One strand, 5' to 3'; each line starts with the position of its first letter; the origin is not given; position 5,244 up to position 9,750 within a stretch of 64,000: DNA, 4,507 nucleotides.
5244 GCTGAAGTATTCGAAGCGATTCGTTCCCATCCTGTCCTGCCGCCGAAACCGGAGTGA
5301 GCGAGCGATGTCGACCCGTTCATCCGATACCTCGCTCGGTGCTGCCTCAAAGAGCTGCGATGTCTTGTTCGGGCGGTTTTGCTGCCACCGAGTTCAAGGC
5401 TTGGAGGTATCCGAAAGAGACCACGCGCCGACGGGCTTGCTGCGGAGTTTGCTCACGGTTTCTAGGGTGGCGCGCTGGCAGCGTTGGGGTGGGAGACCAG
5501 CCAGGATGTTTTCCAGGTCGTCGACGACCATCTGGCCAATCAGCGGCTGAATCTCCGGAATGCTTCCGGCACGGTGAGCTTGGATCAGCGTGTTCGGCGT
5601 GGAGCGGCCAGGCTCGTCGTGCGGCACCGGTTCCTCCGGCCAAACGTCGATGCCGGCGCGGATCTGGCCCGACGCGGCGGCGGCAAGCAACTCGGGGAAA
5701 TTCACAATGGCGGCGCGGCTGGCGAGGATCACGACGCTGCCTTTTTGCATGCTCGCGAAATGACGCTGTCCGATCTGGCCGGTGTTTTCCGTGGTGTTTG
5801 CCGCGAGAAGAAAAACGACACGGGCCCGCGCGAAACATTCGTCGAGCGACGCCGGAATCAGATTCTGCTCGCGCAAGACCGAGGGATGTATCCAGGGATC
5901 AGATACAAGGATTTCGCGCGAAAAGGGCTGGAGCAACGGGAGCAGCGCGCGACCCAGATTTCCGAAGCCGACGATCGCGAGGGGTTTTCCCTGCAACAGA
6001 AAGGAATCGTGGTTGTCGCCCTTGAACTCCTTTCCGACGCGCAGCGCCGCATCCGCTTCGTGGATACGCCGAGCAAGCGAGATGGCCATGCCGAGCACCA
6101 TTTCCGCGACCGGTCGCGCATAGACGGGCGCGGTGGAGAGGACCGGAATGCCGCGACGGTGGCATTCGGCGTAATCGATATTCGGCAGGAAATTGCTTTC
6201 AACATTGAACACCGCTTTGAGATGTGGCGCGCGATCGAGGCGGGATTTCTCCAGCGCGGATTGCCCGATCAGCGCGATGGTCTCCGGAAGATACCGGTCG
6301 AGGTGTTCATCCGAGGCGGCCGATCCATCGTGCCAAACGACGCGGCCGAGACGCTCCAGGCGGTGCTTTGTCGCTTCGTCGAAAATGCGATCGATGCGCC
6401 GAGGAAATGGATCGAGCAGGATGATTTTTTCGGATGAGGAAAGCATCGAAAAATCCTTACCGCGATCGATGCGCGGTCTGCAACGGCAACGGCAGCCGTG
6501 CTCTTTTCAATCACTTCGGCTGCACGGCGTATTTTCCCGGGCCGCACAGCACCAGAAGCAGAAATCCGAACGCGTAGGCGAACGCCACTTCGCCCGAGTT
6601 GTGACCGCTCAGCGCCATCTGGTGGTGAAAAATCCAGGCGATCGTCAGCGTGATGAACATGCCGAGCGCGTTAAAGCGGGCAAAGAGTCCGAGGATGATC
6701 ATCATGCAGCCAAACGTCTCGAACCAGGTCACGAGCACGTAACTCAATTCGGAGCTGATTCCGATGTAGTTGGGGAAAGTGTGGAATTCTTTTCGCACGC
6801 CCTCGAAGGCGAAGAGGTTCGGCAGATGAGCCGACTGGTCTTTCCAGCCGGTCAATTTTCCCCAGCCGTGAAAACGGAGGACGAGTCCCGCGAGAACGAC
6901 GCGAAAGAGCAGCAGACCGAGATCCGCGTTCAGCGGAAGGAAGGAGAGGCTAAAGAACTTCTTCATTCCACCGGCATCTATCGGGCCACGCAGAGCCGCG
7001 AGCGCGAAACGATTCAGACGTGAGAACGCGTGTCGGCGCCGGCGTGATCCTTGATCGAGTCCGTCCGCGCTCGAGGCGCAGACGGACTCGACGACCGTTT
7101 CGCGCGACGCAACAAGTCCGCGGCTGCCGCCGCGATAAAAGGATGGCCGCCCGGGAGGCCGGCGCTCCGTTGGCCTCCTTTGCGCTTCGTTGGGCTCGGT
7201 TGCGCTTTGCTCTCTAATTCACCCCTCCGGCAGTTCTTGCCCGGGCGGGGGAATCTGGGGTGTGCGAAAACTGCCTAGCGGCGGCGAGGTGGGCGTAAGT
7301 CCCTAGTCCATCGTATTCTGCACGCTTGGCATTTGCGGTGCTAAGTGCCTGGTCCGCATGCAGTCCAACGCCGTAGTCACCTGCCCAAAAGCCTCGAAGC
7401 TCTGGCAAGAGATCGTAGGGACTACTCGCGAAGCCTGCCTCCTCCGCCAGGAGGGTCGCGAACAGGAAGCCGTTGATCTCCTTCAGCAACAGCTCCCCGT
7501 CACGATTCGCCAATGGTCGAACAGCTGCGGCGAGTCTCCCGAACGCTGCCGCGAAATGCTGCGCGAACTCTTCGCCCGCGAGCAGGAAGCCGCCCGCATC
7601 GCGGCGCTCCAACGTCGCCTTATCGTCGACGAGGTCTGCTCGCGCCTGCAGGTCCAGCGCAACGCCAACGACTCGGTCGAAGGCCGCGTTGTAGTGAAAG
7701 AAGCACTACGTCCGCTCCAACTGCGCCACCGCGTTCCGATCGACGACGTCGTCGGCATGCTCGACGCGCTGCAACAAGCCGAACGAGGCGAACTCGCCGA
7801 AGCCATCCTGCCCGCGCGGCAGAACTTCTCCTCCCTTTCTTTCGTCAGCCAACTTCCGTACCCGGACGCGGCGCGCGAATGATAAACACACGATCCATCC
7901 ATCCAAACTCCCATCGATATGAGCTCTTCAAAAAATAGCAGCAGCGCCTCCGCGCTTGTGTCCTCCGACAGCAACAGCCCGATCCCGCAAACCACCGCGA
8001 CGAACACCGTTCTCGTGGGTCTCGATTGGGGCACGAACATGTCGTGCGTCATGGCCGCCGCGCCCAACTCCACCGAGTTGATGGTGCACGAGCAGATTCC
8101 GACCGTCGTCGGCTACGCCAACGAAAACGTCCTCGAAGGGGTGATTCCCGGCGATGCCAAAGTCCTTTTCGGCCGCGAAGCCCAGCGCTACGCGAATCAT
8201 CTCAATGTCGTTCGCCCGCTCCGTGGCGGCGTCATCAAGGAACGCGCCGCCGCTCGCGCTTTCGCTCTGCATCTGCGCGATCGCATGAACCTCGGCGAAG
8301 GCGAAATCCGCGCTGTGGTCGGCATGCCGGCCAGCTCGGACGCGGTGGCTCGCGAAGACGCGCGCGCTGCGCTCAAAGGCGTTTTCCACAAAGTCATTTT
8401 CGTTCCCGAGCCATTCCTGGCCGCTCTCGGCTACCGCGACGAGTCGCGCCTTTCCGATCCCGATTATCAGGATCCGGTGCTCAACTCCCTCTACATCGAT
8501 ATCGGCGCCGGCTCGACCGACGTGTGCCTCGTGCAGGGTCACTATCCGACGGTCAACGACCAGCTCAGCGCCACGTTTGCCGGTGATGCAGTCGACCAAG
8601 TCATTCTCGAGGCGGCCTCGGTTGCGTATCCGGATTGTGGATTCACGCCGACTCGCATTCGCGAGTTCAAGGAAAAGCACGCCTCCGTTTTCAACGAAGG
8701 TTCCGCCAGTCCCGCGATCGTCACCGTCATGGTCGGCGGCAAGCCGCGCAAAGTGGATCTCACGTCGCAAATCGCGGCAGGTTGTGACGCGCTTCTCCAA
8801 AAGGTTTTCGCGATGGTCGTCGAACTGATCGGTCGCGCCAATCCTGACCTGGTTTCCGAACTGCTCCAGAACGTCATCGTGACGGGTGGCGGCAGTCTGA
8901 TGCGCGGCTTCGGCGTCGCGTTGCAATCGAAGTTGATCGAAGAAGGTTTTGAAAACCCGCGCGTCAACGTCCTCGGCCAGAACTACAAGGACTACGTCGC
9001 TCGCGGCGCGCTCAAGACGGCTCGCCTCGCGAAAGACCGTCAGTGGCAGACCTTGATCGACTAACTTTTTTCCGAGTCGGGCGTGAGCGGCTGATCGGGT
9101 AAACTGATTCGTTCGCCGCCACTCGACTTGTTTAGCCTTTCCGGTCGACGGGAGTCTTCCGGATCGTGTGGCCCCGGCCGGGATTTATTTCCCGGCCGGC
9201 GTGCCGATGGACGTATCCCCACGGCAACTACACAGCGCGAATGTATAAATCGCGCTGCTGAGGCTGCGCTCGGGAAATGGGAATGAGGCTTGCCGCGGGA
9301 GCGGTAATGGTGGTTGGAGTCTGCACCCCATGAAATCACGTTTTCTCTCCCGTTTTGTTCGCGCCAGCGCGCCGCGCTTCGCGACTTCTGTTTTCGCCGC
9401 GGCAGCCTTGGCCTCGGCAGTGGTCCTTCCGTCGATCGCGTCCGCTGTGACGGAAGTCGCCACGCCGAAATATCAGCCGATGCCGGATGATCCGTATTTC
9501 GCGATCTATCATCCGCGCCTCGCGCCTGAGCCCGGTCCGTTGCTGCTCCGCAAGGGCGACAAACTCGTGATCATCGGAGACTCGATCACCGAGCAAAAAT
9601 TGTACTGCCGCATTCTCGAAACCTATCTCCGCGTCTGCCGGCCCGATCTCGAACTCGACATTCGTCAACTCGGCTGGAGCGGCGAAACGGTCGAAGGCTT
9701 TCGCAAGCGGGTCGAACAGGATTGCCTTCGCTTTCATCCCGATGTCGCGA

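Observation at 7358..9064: Orphan MamK-like actin-family ATPase with an uncharacterised upstream partner gene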

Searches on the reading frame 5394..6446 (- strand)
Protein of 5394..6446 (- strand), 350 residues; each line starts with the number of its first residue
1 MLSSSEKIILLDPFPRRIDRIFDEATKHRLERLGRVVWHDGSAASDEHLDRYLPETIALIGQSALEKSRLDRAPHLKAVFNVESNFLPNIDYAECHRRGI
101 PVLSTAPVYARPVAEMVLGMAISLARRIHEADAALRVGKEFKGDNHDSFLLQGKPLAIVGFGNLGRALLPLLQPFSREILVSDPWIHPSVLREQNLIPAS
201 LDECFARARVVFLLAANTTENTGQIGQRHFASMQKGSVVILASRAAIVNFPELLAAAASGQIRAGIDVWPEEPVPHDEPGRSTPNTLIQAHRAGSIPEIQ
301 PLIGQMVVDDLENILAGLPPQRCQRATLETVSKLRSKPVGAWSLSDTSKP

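Call 3: search_protein_families(library=pfam, proteins=[window:5394-6446:-], max_evalue=0.1)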
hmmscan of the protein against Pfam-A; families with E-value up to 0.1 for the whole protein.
window:5394-6446:- (350 aa): 2 families
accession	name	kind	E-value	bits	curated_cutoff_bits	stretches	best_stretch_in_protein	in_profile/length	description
PF02826.25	2-Hacid_dh_C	-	1e-34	119.9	25.1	1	118-293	1-178/178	D-isomer specific 2-hydroxyacid dehydrogenase, NAD binding domain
PF00389.36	2-Hacid_dh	-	5.4e-07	29.8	24.6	1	26-322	11-131/134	D-isomer specific 2-hydroxyacid dehydrogenase, catalytic domain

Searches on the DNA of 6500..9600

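Call 20: search_rna_families(source=window, start=6500, end=9600, threshold=evalue, max_evalue=1)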
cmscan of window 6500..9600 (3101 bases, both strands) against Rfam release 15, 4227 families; matches with E-value up to 1: 1.
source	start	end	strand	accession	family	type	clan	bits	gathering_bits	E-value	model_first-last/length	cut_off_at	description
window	8449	8523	+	RF01668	P10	Gene; sRNA;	-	21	37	0.061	1-72/72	no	Pseudomonas sRNA P10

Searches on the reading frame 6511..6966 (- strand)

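Call 3: search_protein_families(library=pfam, proteins=[window:6511-6966:-], max_evalue=0.1)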
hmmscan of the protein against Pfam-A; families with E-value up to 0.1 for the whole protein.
window:6511-6966:- (151 aa): 2 families
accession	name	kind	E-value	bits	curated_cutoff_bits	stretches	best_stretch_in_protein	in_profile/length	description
PF07681.17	DoxX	-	3.1e-13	50.6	23.6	1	17-115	1-84/85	DoxX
PF07291.16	MauE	-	0.0095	16.7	27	1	18-112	5-85/128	Methylamine utilisation protein MauE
